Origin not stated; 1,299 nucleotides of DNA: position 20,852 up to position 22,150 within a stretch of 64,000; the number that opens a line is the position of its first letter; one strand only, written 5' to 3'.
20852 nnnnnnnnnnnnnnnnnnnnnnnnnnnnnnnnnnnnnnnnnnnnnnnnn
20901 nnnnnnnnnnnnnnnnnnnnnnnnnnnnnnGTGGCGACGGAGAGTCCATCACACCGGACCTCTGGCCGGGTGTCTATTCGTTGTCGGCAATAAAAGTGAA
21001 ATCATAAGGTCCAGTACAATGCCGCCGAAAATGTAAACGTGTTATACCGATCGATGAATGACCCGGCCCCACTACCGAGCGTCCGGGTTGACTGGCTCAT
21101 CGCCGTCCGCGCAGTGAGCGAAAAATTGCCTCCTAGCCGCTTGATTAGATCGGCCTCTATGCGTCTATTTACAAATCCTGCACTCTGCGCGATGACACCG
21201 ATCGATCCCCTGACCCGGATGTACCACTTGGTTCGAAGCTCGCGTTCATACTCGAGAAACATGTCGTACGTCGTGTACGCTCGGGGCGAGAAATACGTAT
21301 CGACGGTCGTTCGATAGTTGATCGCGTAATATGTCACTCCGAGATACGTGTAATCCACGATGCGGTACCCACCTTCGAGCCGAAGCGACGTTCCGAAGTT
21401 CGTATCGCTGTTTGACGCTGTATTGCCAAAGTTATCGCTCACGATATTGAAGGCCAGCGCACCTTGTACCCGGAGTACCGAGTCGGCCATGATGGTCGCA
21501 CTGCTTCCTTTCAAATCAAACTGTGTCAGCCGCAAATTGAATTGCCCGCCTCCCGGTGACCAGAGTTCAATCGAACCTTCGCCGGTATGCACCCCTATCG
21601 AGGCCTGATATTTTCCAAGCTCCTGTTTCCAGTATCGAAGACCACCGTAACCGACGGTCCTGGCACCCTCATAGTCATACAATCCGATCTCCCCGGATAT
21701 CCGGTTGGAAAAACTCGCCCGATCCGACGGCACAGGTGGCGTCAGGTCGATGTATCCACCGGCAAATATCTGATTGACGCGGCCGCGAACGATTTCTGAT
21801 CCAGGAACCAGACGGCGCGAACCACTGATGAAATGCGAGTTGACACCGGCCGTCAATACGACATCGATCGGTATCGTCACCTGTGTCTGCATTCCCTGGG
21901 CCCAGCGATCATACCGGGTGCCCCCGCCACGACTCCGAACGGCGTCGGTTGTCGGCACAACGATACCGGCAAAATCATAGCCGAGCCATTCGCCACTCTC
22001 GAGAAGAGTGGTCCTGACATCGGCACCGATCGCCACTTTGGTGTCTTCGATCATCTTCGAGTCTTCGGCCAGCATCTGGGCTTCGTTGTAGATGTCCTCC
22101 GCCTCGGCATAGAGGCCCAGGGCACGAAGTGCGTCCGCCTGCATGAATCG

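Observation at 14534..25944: Seven-ORF synthase-dependent exopolysaccharide locus assembled from pga-like and bcs-like parts in a non-canonical combination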

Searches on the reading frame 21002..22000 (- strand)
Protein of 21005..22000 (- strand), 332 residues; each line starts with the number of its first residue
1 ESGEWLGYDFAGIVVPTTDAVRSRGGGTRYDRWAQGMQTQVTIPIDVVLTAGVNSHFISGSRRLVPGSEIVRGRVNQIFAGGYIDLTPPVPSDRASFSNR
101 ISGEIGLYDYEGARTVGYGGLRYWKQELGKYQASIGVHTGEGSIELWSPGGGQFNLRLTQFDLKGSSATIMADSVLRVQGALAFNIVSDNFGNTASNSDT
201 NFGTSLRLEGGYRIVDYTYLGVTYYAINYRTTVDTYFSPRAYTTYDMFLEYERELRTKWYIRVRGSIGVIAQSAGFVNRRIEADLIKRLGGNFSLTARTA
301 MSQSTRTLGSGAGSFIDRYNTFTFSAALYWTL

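Call 24: search_solved_structures(query=A3, max_evalue=10, show_alignments=0)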
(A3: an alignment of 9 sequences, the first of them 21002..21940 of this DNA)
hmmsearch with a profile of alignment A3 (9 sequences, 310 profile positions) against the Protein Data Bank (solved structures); distinct sequences matched with E-value up to 10: 12.
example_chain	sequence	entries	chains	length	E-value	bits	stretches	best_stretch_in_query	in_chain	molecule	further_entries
1yqg_A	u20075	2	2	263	0.32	13.5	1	19-85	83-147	pyrroline-5-carboxylate reductase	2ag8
3rh8_B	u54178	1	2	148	0.45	13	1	60-116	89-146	Vivid PAS protein VVD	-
6cny_A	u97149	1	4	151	0.5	12.9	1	60-117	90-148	Vivid PAS protein VVD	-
3hjk_A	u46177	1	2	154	0.52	12.8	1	60-117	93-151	Vivid PAS protein VVD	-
3is2_A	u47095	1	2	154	0.52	12.8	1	60-117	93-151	Vivid PAS protein VVD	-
3hji_A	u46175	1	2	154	0.52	12.8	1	60-117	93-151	Vivid PAS protein VVD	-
3d72_A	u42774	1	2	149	0.66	12.5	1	60-116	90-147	Vivid PAS protein VVD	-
2pd8_A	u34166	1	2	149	0.66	12.5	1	60-116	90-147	Vivid PAS protein VVD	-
2pd7_A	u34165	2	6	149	0.66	12.5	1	60-116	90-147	Vivid PAS protein VVD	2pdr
8qk2_A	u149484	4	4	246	1.9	11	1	15-50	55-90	UDP-2,3-diacylglucosamine hydrolase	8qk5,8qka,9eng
6pj3_A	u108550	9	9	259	2.1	10.8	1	15-50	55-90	UDP-2,3-diacylglucosamine hydrolase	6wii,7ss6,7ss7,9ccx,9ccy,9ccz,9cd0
6ph9_A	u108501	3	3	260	2.2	10.8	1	15-50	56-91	UDP-2,3-diacylglucosamine hydrolase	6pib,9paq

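Call 26: search_protein_families(library=pfam, proteins=[window:21002-21940:-], max_evalue=10)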
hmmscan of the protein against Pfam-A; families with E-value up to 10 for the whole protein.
window:21002-21940:- (312 aa): 0 families

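Call 44: find_homologous_proteins(query=window:21005-22000:-)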
Query window:21005-22000:- (332 aa): 2 proteins with E <= 0.001 among 2626 candidates.
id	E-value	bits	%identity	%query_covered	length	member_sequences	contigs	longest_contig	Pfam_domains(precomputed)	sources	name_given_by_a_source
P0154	4.6e-144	498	66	100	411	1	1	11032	PF13432.13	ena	-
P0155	4.1e-88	314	56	72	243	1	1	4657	-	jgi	jgi:hypothetical protein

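Call 102: search_solved_structures(query=A10, max_evalue=10)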
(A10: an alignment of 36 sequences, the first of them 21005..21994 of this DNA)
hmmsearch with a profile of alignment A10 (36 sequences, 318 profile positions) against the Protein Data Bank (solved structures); distinct sequences matched with E-value up to 10: 2.
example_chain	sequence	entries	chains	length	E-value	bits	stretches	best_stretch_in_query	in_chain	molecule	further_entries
3pxi_A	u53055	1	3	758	0.049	16.2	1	51-145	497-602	Negative regulator of genetic competence ClpC/MecB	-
4qrk_A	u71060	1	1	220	0.39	13.2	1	106-188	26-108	Hypothetical protein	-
